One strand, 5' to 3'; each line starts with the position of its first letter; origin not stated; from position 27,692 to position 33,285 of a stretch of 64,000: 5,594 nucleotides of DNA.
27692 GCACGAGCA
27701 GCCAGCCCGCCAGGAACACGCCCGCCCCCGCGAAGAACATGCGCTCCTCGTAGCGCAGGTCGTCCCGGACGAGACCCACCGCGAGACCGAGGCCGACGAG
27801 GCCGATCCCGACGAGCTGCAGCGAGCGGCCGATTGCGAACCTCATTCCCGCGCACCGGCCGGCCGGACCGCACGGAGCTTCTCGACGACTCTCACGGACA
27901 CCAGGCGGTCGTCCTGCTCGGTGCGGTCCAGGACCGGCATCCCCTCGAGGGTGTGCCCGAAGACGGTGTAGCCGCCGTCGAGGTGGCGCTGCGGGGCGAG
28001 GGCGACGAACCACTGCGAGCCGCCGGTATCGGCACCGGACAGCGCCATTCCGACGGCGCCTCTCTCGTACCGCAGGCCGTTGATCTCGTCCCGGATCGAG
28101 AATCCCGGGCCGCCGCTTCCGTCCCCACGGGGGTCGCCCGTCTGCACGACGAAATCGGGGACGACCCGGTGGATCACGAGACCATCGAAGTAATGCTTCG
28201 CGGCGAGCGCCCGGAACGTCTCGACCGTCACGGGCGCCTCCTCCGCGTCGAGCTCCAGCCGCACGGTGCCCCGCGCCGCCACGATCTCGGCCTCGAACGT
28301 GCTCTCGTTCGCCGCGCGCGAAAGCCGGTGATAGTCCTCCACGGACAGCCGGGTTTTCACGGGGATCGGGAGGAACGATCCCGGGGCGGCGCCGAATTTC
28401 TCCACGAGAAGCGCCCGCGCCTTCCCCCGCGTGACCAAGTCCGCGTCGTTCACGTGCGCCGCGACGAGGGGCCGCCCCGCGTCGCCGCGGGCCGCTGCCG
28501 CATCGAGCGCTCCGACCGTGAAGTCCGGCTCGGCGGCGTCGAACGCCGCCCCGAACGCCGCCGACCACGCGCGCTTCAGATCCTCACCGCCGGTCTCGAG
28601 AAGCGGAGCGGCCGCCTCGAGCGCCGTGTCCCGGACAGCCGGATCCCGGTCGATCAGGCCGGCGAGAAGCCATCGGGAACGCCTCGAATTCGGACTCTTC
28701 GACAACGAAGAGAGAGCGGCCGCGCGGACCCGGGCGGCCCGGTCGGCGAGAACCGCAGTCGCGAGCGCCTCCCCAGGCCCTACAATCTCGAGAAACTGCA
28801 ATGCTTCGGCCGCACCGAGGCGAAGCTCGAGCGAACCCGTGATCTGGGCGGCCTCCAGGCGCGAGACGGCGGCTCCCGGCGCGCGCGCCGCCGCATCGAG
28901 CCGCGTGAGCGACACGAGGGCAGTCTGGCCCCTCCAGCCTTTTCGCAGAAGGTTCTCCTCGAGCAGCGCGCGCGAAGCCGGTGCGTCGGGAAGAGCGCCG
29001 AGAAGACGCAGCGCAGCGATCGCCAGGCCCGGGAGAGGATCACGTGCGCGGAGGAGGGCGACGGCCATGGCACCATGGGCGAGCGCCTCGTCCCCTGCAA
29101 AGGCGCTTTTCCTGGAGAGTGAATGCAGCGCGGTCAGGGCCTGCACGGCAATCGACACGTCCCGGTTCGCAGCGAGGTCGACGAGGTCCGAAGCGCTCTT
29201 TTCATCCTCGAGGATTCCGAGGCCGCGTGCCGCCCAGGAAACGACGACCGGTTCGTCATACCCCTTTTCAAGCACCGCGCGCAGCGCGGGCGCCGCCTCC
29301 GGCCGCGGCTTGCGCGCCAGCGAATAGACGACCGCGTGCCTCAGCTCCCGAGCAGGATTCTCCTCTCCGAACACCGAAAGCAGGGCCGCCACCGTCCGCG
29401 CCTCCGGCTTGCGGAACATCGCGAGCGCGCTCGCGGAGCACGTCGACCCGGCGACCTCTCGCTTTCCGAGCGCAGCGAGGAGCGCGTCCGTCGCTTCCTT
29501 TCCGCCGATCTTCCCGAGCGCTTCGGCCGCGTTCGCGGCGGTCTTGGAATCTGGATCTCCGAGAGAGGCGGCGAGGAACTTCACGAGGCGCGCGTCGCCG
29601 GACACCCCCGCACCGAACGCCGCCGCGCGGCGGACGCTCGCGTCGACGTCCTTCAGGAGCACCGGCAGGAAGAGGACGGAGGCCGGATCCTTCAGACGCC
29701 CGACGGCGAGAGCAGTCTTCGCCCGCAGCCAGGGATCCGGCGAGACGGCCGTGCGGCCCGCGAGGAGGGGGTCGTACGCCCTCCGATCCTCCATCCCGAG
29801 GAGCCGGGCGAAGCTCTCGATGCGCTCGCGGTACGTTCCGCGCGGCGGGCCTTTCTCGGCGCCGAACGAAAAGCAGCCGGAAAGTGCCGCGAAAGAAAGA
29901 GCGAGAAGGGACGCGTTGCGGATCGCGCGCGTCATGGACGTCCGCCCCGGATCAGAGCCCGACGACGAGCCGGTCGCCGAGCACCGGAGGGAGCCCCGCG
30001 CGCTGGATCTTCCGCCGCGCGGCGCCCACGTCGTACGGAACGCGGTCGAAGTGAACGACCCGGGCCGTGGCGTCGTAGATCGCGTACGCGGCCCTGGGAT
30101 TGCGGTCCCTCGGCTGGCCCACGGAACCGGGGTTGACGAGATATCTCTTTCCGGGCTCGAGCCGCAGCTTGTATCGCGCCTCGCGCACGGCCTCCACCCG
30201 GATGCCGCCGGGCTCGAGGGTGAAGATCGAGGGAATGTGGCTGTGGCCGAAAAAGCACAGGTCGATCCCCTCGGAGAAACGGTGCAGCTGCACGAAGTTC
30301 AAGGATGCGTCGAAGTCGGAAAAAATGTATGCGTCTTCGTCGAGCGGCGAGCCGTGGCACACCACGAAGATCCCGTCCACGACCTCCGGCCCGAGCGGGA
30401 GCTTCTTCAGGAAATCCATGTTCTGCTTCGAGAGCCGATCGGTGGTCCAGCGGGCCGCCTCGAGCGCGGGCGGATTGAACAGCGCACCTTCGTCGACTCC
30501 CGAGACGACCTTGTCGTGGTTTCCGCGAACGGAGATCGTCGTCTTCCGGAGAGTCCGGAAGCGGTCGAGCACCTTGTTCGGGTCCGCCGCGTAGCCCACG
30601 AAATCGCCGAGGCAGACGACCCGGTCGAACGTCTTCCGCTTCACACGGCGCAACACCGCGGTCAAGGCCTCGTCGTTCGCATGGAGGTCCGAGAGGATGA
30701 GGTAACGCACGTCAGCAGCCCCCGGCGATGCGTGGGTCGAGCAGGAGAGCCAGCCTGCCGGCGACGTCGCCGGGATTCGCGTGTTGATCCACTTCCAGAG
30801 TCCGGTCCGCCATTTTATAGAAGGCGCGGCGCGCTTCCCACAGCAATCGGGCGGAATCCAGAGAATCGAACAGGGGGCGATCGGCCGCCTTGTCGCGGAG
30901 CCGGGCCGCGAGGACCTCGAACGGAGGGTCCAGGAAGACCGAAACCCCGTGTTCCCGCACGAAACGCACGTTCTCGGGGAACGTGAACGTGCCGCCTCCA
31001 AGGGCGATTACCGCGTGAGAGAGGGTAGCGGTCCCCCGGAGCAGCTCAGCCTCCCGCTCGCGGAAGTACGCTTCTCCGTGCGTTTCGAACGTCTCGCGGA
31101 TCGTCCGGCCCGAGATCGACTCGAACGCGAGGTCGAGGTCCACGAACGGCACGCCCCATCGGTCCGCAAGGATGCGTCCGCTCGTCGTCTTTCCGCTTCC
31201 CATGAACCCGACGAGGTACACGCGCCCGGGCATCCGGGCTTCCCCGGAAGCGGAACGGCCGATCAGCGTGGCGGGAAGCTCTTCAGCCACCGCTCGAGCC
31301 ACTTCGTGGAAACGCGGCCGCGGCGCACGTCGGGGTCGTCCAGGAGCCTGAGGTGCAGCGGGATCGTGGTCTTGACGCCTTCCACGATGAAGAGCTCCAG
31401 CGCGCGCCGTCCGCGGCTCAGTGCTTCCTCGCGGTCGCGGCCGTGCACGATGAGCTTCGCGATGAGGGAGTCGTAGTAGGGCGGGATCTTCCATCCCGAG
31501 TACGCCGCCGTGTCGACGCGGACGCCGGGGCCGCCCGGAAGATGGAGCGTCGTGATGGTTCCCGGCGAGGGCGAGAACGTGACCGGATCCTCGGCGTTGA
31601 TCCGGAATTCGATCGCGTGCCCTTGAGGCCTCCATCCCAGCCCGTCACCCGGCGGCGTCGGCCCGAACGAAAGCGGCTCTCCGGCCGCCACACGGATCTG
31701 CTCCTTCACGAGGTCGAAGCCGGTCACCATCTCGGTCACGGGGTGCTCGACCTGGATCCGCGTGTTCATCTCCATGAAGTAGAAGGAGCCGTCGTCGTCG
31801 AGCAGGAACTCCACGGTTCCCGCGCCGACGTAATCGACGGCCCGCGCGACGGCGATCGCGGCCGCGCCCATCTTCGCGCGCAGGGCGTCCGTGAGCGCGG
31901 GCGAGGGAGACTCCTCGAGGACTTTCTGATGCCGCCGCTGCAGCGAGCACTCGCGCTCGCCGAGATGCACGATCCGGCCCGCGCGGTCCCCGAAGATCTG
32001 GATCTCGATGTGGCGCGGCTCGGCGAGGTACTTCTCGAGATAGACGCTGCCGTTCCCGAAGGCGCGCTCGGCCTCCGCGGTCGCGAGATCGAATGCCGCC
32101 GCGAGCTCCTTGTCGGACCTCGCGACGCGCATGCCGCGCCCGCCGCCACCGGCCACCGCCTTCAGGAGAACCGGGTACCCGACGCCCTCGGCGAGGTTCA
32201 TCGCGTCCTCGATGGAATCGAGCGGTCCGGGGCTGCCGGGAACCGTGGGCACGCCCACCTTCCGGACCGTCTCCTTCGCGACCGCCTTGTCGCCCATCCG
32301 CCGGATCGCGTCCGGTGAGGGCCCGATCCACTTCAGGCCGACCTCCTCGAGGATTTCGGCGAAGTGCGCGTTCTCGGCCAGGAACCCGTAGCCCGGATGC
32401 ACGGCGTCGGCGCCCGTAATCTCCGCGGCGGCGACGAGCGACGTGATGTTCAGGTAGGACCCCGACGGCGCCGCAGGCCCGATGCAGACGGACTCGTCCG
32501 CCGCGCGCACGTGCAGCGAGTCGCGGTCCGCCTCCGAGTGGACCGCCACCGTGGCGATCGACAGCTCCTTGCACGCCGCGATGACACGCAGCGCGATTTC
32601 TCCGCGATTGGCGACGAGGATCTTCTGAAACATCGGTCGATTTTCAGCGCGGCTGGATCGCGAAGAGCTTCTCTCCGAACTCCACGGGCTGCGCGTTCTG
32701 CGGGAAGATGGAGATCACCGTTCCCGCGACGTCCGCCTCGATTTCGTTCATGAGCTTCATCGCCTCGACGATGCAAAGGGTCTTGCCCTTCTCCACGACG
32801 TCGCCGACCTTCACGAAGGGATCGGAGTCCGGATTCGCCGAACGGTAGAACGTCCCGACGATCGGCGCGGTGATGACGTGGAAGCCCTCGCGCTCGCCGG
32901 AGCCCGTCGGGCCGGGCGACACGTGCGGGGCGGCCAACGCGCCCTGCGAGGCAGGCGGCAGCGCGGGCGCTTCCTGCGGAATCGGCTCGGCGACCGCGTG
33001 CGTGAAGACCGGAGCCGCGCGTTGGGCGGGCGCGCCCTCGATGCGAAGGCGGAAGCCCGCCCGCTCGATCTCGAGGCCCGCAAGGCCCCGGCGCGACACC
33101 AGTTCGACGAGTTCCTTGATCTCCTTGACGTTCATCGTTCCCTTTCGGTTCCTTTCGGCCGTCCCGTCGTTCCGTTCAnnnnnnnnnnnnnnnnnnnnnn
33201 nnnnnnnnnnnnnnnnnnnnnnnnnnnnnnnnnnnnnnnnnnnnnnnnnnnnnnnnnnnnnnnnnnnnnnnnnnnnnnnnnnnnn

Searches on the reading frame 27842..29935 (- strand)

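Call 7: search_protein_families(library=pfam, proteins=[window:27842-29935:-], max_evalue=0.001)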
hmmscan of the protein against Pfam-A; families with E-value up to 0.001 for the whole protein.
window:27842-29935:- (697 aa): 4 families
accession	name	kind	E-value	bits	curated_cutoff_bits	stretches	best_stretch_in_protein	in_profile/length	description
PF00160.26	Pro_isomerase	-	2.8e-34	119.1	21.7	1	553-675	6-140/159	Cyclophilin type peptidyl-prolyl cis-trans isomerase/CLD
PF13646.12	HEAT_2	-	3e-23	82.3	27.7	2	89-159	4-74/88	HEAT repeats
PF02985.28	HEAT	-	1.4e-06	28.4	23.5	0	117-143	1-27/31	HEAT repeat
PF03130.22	HEAT_PBS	-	5.6e-05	23.7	20.9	0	134-156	3-25/27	PBS lyase HEAT-like repeat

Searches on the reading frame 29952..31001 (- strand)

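Call 7: search_protein_families(library=pfam, proteins=[window:29952-31001:-], max_evalue=0.001)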
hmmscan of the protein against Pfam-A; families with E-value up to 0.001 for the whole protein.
window:29952-31001:- (349 aa): 2 families
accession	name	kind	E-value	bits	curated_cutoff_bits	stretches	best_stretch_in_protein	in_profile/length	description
PF12850.12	Metallophos_2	-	1.2e-19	71.2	27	1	100-312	3-152/154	Calcineurin-like phosphoesterase superfamily domain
PF00149.33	Metallophos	-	1.4e-15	58.7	21.5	1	99-257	2-191/191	Calcineurin-like phosphoesterase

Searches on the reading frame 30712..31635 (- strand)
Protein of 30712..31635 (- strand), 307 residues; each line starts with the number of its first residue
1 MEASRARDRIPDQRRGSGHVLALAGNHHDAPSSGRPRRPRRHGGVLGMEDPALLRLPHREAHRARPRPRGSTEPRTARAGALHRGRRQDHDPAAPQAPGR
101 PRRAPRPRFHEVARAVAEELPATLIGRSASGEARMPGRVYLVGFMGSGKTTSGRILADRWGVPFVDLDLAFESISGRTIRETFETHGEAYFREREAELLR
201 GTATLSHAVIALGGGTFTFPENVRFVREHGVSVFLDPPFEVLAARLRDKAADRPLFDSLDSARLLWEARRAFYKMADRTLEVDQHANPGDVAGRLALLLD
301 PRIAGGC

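Call 7: search_protein_families(library=pfam, proteins=[window:30712-31635:-], max_evalue=0.001)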
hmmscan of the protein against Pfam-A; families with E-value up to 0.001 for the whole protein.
window:30712-31635:- (307 aa): 3 families
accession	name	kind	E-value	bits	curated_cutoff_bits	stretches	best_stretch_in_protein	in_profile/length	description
PF01202.28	SKI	-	4.9e-37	127.9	22.1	1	145-292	1-151/159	Shikimate kinase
PF13238.12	AAA_18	-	0.00012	23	29.4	1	140-250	2-112/128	AAA domain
PF13671.12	AAA_33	-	0.00013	22.8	27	1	139-254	2-123/143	AAA domain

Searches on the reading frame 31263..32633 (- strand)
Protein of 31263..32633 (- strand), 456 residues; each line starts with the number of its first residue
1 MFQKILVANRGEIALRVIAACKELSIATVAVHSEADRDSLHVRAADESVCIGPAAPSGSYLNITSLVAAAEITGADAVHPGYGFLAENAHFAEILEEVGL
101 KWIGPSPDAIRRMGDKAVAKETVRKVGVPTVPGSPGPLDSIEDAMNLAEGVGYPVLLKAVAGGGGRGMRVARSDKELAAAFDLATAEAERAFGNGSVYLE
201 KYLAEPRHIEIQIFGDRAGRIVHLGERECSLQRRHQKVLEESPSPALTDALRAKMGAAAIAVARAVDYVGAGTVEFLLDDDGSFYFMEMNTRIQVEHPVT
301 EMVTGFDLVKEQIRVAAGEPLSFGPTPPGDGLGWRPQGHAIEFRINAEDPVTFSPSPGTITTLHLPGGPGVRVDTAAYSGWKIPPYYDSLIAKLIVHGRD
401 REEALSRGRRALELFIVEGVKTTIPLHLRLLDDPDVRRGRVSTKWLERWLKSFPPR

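Call 7: search_protein_families(library=pfam, proteins=[window:31263-32633:-], max_evalue=0.001)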
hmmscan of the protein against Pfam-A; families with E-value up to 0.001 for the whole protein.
window:31263-32633:- (456 aa): 5 families
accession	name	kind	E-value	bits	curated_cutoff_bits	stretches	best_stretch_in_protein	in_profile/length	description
PF02786.22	CPSase_L_D2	-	1.4e-79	266.9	19.8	1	115-322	1-209/211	Carbamoyl-phosphate synthase L chain, ATP binding domain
PF00289.28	Biotin_carb_N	-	1.3e-45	154.8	25.5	1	1-110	1-110/110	Biotin carboxylase, N-terminal domain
PF02785.25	Biotin_carb_C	-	1.6e-39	134.7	32.4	1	342-448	1-108/108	Biotin carboxylase C-terminal domain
PF07478.18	Dala_Dala_lig_C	-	3.6e-10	40.1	24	1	145-291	29-174/204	D-ala D-ala ligase C-terminus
PF02222.28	ATP-grasp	-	1.4e-08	35.1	27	1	139-292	17-162/179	ATP-grasp domain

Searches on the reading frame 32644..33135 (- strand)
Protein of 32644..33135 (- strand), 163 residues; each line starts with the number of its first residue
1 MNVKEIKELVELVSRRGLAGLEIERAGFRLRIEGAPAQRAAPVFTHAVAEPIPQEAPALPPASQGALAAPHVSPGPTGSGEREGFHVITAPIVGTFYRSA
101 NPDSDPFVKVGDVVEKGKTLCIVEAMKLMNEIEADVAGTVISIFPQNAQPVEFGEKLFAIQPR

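Call 7: search_protein_families(library=pfam, proteins=[window:32644-33135:-], max_evalue=0.001)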
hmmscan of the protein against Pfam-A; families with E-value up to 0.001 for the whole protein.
window:32644-33135:- (163 aa): 2 families
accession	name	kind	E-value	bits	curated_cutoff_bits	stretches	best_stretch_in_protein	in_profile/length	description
PF00364.28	Biotin_lipoyl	-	3.6e-20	72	22.1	1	87-160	2-73/73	Biotin-requiring enzyme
PF13375.12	RnfC_N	-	0.00099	19.6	25.6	0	104-147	42-84/101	RnfC Barrel sandwich hybrid domain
